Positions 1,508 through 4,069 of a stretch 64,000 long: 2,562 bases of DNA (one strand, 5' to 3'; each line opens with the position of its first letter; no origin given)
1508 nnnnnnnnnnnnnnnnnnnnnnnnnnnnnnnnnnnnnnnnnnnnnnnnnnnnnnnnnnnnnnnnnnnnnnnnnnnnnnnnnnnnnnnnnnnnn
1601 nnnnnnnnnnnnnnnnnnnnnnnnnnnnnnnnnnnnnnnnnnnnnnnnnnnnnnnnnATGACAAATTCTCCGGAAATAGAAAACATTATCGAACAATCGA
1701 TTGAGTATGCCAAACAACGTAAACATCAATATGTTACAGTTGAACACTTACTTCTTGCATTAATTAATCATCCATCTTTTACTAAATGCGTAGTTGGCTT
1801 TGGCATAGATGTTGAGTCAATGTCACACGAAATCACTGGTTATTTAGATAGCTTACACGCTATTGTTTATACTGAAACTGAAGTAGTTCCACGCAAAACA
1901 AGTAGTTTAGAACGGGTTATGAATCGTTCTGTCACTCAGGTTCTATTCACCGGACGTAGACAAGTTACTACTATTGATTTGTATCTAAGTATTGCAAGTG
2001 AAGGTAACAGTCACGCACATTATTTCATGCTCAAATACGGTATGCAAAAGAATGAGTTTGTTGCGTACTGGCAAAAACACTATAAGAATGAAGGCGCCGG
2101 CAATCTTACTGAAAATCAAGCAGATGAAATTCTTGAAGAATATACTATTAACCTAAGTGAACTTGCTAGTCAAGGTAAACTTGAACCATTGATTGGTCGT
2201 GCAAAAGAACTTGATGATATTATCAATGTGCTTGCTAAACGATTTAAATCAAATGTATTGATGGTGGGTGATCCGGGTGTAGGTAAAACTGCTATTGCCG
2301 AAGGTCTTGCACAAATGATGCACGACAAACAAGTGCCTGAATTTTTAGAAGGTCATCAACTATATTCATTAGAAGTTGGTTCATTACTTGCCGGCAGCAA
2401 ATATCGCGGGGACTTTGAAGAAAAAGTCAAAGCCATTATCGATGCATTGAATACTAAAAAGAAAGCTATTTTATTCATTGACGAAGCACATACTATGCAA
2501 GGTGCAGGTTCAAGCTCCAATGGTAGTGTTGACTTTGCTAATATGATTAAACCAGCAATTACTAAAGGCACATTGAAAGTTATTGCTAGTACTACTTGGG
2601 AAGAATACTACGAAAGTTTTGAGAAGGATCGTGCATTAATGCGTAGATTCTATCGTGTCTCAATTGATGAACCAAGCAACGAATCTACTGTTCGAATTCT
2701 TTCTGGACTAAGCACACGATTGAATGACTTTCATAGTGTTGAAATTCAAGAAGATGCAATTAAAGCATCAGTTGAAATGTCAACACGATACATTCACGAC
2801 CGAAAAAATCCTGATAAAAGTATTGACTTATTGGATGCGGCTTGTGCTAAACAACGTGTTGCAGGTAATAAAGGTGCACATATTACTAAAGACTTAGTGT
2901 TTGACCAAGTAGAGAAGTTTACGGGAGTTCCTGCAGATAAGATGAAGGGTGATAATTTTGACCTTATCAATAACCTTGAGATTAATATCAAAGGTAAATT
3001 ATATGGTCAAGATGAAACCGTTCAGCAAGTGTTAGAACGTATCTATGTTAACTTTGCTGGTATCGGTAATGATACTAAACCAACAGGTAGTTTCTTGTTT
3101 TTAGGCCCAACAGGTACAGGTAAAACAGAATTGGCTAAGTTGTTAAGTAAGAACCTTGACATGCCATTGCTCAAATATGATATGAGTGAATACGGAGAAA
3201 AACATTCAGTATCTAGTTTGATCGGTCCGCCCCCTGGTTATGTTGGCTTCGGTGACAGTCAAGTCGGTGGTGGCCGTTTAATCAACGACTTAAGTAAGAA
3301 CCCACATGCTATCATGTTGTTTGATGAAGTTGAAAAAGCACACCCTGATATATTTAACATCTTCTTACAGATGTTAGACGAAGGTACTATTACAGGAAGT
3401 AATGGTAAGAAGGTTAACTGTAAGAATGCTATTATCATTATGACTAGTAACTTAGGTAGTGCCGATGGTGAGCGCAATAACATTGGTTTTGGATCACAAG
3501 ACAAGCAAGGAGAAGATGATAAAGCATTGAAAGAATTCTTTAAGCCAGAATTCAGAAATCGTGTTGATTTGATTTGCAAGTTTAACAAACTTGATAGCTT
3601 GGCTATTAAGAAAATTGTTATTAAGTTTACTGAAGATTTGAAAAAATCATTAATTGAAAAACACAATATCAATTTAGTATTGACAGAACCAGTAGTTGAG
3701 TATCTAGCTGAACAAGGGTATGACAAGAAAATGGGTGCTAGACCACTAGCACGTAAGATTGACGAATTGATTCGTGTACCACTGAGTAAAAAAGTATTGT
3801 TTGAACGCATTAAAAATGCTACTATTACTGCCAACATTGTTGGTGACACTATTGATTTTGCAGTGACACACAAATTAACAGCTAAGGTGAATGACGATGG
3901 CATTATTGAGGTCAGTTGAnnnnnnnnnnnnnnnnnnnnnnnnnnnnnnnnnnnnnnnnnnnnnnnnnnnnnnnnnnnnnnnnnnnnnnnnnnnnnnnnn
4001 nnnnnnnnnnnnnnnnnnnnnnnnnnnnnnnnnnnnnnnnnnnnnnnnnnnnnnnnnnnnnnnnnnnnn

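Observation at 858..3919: Phage-encoded J-domain protein plus a ClpA-like unfoldase with a ClpP-docking loop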

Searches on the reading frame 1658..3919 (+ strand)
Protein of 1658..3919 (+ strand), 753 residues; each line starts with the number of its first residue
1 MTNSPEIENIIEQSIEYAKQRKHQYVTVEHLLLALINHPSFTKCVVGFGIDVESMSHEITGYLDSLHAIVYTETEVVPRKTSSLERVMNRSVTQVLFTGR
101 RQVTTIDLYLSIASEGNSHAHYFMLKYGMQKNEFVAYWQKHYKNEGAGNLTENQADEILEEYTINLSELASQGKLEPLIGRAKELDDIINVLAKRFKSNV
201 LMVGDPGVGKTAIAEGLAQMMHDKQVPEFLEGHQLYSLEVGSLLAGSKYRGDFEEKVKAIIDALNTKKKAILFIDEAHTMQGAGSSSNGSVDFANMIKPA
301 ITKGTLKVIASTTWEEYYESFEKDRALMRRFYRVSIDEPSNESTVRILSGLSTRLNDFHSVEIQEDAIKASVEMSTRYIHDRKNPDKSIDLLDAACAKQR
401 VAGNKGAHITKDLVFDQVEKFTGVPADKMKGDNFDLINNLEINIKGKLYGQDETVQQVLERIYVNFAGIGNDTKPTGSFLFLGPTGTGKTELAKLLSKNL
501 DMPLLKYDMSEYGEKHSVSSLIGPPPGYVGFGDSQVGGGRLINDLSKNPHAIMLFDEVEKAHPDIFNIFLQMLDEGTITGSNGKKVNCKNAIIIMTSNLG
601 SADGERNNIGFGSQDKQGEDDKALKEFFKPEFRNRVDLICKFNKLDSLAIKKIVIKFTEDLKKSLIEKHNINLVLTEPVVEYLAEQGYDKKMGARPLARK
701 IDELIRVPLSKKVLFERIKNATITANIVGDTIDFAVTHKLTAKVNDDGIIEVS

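Call 3: search_protein_families(library=pfam, proteins=[window:1658-3919:+], max_evalue=0.01)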
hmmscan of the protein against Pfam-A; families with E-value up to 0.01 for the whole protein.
window:1658-3919:+ (753 aa): 35 families (the best 25 are shown)
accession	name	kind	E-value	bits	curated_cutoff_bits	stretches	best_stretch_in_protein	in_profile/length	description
PF07724.20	AAA_2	-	4.1e-54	183.5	27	1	474-638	1-165/166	AAA domain (Cdc48 subfamily)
PF00004.35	AAA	-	3e-26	92.8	21.2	2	200-331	1-123/131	ATPase family associated with various cellular activities (AAA)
PF17871.7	AAA_lid_9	-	4e-23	81.8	22.8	1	340-410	1-71/104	AAA lid domain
PF07728.20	AAA_5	-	9.8e-19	68.2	22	2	479-605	2-127/139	AAA domain (dynein-related subfamily)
PF10431.15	ClpB_D2-small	-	2.3e-18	66.4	21.9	1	645-720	1-75/81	C-terminal, D2-small domain, of ClpB protein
PF13401.12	AAA_22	-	3.5e-12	47.2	27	2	198-281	6-97/130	AAA domain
PF01078.27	Mg_chelatase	-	3.5e-10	40.1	20.3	1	197-239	22-64/207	Magnesium chelatase, subunit ChlI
PF13191.12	AAA_16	-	1.5e-09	39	32.6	1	177-224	1-51/167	AAA ATPase domain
PF02861.25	Clp_N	-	1.6e-09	38.2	20.7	1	16-55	3-44/53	Clp amino terminal domain, pathogenicity island component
PF00158.32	Sigma54_activat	-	4.4e-09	36.7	20.2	2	477-596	23-140/168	Sigma-54 interaction domain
PF20720.3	nSTAND3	-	7.2e-08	32.7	27.2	1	185-343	7-144/155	Novel STAND NTPase 3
PF05496.18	RuvB_N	-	1e-07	32.3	27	0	457-503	14-60/159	Holliday junction DNA helicase RuvB P-loop domain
PF13238.12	AAA_18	-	2.1e-07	31.9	29.4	0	200-228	1-31/128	AAA domain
PF05621.17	TniB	-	3.7e-07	30.2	22.4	1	184-336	22-184/189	Bacterial TniB protein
PF12775.13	AAA_7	-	4.3e-07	30.1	25.8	0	197-230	33-67/181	P-loop containing dynein motor region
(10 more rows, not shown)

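Call 4: search_protein_families(library=ncbifam, proteins=[window:1658-3919:+], max_evalue=0.001)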
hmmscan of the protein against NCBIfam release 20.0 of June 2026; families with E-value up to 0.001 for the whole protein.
window:1658-3919:+ (753 aa): 43 families (the best 25 are shown)
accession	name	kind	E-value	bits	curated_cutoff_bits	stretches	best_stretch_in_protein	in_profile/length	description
TIGR02639.1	ClpA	equivalog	1.5e-235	783.8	993.15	1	5-722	3-728/734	ATP-dependent Clp protease ATP-binding subunit ClpA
NF008263.0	PRK11034.1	equivalog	1.2e-201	671.5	1350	1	6-730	5-738/758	ATP-dependent Clp protease ATP-binding subunit ClpA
TIGR03346.1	chaperone_ClpB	equivalog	1.3e-187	625.8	1232.1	2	8-401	6-398/853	ATP-dependent chaperone ClpB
TIGR03345.1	VI_ClpV1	equivalog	1.2e-165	553.1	884.95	2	5-402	3-413/852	type VI secretion system ATPase TssH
NF008118.0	PRK10865.1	equivalog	9e-149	496.9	1417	2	17-401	20-403/857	ATP-dependent chaperone ClpB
NF033606.1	heat_AAA_ClpK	exception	6.4e-141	471.1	1900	2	7-401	116-509/949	heat shock survival AAA family ATPase ClpK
NF033607.0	disagg_AAA_ClpG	exception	8.7e-134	447.5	1900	2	76-404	164-491/932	AAA family protein disaggregase ClpG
NF003745.1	PRK05342.1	equivalog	1.2e-17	63.8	359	1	628-731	296-402/418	ATP-dependent Clp protease ATP-binding subunit ClpX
TIGR00382.1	clpX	equivalog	1.2e-12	47.5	370.75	0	623-728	297-405/414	ATP-dependent protease ATP-binding subunit ClpX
TIGR00390.1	hslU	equivalog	2.5e-10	39.9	362.45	0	479-514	50-85/441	ATP-dependent protease ATPase subunit HslU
NF042959.1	IteA_antiphage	equivalog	1.6e-08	34.1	510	0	476-506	125-155/367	anti-phage ATPase IteA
NF003069.1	PRK03992.1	subfamily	2.9e-08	33.3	500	0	199-287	167-243/379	proteasome-activating nucleotidase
TIGR00635.1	ruvB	equivalog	7.9e-08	31.7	299.05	0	457-502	11-56/305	Holliday junction branch migration DNA helicase RuvB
TIGR03922.1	T7SS_EccA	equivalog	8.3e-08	31.2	466.65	1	199-283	314-390/557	type VII secretion AAA-ATPase EccA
NF005304.0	PRK06835.1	equivalog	8.9e-08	31.6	215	0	446-500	156-207/330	ATP-binding protein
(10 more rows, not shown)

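Call 8: search_dna_similar(query=window:1658-3919:+, collection=phages, mode=protein, max_rows=40)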
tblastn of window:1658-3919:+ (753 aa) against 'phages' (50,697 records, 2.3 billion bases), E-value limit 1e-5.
Records with a match: 205; places in all: 207; records where one place covers at least 80% of the query: 122.
Best place of each record, by identity: <60% 205.
By first word of the organism name: Bacteriophage 58; Escherichia 33; Listeria 22; Pseudomonas 11; Klebsiella 11; Salmonella 10; Acinetobacter 8; Staphylococcus 8; Erwinia 8; Vibrio 7; and 11 more.
By host as written in the record: - 84; Listeria monocytogenes 22; Escherichia coli 10; Staphylococcus aureus 7; Pseudomonas aeruginosa PAO1 5; Klebsiella pneumoniae 5; Salmonella enterica subsp. enterica serovar Typhimurium 4; Pseudomonas aeruginosa 3; and 46 more.
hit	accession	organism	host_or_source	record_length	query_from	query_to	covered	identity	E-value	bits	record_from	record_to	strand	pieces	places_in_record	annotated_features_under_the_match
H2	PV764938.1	Sinorhizobium phage Phosso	Sinohrizobium meliloti NRRL L-50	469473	3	732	97%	40.4%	0e+0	593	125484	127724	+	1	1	ATPase domain-containing Clp family protein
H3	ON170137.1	Ralstonia phage YO084_1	Ralstonia solanacearum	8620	6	721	95%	40.5%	7e-175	561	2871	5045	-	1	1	record has no annotation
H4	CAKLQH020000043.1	Acinetobacter phage MD-2021a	not known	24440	4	715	95%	40.4%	5e-178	571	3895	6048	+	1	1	clpA: ATP-dependent Clp protease ATP-binding subunit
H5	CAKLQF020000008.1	Acinetobacter phage MD-2021a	not known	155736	4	715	95%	40.4%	6e-178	571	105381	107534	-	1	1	clpA: ATP-dependent Clp protease ATP-binding subunit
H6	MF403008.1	Agrobacterium phage Atu_ph07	Agrobacterium tumefaciens C58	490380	3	726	96%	39.2%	8e-172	553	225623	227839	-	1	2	ATP-dependent Clp protease ATP-binding subunit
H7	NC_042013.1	Agrobacterium phage Atu_ph07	Agrobacterium tumefaciens C58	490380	3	726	96%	39.2%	8e-172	553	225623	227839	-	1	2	ATP-dependent protease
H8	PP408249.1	Pseudomonas phage vB_Pa-PAC2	Pseudomonas aeruginosa PAO1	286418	1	720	96%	38.8%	2e-162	526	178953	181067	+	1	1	ATP-dependent Clp protease ATP-binding subunit ClpA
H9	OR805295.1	Pseudomonas phage Paride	Pseudomonas aeruginosa PAO1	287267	1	720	96%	38.8%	3e-162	526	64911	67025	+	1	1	ATP-dependent protease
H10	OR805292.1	Pseudomonas phage Cassandra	Pseudomonas aeruginosa PAO1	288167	1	720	96%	38.8%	3e-162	526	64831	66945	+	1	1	ATP-dependent protease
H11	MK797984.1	Pseudomonas phage vB_PaeM_PA5oct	-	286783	1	720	96%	38.8%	3e-162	525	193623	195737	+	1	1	ATP-dependent Clp protease ATP-binding subunit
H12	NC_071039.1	Pseudomonas phage vB_PaeM_PA5oct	-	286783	1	720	96%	38.8%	3e-162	525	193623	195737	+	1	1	porphyrin biosynthesis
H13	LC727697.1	Pseudomonas phage sp. 30-2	Pseudomonas aeruginosa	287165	1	720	96%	38.8%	3e-162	525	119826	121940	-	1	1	ATP-dependent Clp protease ATP-binding subunit ClpA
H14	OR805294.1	Pseudomonas phage Ettore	Pseudomonas aeruginosa PAO1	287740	1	720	96%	38.8%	3e-162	525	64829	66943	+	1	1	ATP-dependent protease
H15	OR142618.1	Pseudomonas phage Callisto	Pseudomonas aeruginosa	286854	1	720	96%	38.8%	4e-162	525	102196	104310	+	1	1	clpA: ATP-dependent Clp protease ATP-binding subunit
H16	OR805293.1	Pseudomonas phage Deifobo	Pseudomonas aeruginosa PAO1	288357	1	720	96%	38.8%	4e-162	525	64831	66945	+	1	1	ATP-dependent protease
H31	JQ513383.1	Klebsiella phage vB_KleM_RaK2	Klebsiella sp.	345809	4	743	98%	36.7%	9e-156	507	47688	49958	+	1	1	hypothetical protein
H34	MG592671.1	Vibrio phage 2.275.O._10N.286.54.E11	Vibrio cyclitrophicus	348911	7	732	96%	37.3%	2e-147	483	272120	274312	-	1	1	ATP-dependent Clp protease ATP-binding subunit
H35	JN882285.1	Cronobacter phage vB_CsaM_GAP32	Cronobacter sakazakii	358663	2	737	98%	36.7%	1e-153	501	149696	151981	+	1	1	ATP-dependent Clp protease ATP-binding subunit clpA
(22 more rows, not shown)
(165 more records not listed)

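Call 9: search_protein_families(library=phrogs, proteins=[window:1658-3919:+], max_evalue=0.00001)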
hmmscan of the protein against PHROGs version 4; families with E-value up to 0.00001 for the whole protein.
window:1658-3919:+ (753 aa): 17 families
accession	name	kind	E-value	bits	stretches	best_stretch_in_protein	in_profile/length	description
phrog_4871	-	other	1.2e-234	782.1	1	4-739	9-759/764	ATP-dependent protease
phrog_3757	-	unknown function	4.4e-19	70.1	2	172-362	102-280/367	-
phrog_10401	-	other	3.5e-17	63.4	2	183-287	456-537/667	ATPase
phrog_4339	-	unknown function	5.9e-17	63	1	480-514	55-89/552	-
phrog_168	-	DNA, RNA and nucleotide metabolism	1.2e-12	49.2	1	478-665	44-204/314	clamp loader of DNA polymerase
phrog_5846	-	DNA, RNA and nucleotide metabolism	9.2e-12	45.9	0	175-356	15-170/380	clamp loader of DNA polymerase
phrog_9172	-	unknown function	2.9e-09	37.3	0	471-502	103-133/509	-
phrog_8638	-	unknown function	8.6e-08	32.2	0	479-561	308-376/568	-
phrog_249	-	moron, auxiliary metabolic gene and host takeover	9.3e-08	32.8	0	480-603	131-250/380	porphyrin biosynthesis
phrog_11838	-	DNA, RNA and nucleotide metabolism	1.1e-07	32.5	0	478-516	42-80/420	clamp loader of DNA polymerase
phrog_3277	-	DNA, RNA and nucleotide metabolism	1.7e-07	32.2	0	194-282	7-92/168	DnaC-like helicase loader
phrog_16448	-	other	7.4e-07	28.8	0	192-282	444-529/680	ATPase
phrog_2107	-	other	8e-07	29.9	0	199-222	5-28/201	thymidylate kinase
phrog_7485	-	unknown function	8.5e-07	29.2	0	478-513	229-264/430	-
phrog_7998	-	unknown function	9.6e-07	29.3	0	170-224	8-67/339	-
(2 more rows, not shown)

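Call 13: get_annotated_region(hit=H6, flank=5000)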
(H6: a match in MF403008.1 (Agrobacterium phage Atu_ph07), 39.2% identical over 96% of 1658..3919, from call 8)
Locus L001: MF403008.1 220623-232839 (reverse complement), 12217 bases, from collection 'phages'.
description: Agrobacterium phage Atu_ph07, complete genome.
organism: Agrobacterium phage Atu_ph07 (NCBI taxid 2024264)
taxonomy: Viruses; Duplodnaviria; Heunggongvirae; Uroviricota; Caudoviricetes; Polybotosvirus; Polybotosvirus Atuph07
host: Agrobacterium tumefaciens C58; source: -; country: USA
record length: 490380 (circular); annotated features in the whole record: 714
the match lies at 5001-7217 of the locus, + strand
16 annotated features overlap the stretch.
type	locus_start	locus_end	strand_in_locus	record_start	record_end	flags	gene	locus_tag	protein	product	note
CDS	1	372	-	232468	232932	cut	-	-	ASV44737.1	hypothetical protein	-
CDS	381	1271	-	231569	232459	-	-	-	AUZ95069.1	hypothetical protein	-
CDS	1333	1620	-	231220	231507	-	-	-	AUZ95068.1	hypothetical protein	-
CDS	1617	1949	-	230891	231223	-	-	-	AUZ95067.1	hypothetical protein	-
CDS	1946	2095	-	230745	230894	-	-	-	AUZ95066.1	hypothetical protein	-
CDS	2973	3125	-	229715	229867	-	-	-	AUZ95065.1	hypothetical protein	-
CDS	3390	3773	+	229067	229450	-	-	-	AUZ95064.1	hypothetical protein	-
CDS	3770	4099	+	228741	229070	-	-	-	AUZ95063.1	hypothetical protein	-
CDS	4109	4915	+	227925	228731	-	-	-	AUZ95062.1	chaperone protein DnaJ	-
CDS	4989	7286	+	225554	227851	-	-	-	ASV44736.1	ATP-dependent Clp protease ATP-binding subunit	-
CDS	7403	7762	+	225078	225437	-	-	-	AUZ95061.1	hypothetical protein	-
CDS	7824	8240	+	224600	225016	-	-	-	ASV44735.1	hypothetical protein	-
CDS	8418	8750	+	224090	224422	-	-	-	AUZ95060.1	hypothetical protein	-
CDS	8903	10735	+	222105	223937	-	-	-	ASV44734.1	tail fiber protein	-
CDS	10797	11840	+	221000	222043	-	-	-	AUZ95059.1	hypothetical protein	-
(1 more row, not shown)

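Call 14: get_annotated_region(hit=H2, flank=5000)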
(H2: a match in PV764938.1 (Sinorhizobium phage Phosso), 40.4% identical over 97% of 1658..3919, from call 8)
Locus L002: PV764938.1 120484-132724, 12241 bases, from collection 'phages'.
description: Sinorhizobium phage Phosso, complete genome.
organism: Sinorhizobium phage Phosso (NCBI taxid 3435197)
taxonomy: Viruses
host: Sinohrizobium meliloti NRRL L-50; source: soil; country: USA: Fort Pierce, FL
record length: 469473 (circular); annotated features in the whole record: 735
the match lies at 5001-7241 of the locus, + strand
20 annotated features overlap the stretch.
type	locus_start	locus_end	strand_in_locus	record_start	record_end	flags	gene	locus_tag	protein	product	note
CDS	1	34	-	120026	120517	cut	-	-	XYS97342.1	hypothetical protein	184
CDS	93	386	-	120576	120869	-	-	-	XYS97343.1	hypothetical protein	185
CDS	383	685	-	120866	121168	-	-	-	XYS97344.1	hypothetical protein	186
CDS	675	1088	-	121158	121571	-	-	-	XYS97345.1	polymer-forming cytoskeletal protein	187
CDS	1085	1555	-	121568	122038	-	-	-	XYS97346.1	hypothetical protein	188; 5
CDS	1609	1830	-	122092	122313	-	-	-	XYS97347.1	hypothetical protein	189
CDS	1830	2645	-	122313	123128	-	-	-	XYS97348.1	hypothetical protein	190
CDS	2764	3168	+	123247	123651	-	-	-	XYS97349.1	hypothetical protein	191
CDS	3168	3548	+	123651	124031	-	-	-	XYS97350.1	hypothetical protein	192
CDS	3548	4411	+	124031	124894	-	-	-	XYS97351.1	chaperonin DnaJ-like protein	193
CDS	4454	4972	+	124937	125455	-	-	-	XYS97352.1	peptide deformylase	194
CDS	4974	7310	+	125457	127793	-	-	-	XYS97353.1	ATPase domain-containing Clp family protein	195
CDS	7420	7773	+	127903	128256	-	-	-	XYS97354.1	hypothetical protein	196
CDS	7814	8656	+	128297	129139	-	-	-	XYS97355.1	thymidylate synthase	197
CDS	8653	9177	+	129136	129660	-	-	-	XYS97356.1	dihydrofolate reductase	198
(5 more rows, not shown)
